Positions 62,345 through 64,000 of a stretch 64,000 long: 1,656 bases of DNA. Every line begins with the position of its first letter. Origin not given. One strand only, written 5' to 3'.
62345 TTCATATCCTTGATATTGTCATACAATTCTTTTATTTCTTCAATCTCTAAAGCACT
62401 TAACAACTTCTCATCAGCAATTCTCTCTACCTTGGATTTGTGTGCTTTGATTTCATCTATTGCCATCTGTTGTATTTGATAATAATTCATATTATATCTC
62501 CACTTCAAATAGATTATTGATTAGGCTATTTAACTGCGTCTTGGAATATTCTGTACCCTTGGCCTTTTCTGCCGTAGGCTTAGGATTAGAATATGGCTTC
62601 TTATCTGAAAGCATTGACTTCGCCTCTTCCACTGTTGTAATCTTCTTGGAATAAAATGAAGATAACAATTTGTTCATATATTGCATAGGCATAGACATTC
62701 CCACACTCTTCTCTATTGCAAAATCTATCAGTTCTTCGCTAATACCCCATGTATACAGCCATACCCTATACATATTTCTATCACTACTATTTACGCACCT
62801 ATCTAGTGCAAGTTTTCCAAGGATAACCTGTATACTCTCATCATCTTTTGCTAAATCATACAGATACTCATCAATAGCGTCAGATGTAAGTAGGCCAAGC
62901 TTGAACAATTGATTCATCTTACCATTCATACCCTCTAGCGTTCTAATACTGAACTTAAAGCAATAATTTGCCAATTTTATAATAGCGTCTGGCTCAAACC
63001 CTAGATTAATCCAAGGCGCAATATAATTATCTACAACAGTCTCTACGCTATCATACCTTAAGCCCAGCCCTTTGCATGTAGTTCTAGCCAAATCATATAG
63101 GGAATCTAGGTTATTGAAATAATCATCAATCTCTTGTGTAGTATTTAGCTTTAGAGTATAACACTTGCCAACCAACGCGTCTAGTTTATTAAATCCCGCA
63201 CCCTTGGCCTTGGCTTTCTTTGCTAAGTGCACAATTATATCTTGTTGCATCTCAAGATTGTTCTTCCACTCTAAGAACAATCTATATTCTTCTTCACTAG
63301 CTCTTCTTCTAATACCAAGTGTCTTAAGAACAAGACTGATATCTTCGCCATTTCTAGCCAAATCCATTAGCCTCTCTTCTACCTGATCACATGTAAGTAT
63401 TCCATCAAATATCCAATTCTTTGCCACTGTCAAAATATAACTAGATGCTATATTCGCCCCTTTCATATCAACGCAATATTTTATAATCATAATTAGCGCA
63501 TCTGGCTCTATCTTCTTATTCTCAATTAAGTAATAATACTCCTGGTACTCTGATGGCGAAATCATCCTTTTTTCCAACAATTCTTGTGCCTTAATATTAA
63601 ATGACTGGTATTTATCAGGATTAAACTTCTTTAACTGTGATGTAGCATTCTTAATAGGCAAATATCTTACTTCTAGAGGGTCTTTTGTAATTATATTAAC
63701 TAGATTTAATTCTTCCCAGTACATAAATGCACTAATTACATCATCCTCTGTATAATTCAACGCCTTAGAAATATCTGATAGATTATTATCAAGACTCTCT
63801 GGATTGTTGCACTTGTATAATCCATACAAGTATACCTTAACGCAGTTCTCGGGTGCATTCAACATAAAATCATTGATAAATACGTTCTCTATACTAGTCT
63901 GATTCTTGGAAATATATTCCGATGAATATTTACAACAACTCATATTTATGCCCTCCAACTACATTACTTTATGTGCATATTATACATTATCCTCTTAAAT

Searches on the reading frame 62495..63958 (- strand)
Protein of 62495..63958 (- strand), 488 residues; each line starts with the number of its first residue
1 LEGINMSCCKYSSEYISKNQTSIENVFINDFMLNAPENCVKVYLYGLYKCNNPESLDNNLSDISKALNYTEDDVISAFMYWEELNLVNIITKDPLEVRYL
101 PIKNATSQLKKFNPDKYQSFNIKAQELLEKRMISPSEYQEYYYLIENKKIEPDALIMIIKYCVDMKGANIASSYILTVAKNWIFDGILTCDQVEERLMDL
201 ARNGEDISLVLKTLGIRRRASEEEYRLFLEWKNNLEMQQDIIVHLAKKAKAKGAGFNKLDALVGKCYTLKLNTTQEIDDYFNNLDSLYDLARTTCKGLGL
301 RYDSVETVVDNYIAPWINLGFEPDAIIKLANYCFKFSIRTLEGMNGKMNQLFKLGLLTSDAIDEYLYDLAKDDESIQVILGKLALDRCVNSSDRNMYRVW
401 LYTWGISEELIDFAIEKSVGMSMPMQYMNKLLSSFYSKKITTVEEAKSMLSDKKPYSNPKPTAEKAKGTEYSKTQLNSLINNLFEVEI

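Call 78: search_protein_families(library=pfam, proteins=[window:62495-63958:-], max_evalue=0.00001)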
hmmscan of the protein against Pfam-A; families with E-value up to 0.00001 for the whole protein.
window:62495-63958:- (488 aa): 1 family
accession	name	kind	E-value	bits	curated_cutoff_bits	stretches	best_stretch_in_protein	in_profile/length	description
PF07261.16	DnaB_2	-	4.3e-30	103.7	22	2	130-196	9-73/74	Replication initiation and membrane attachment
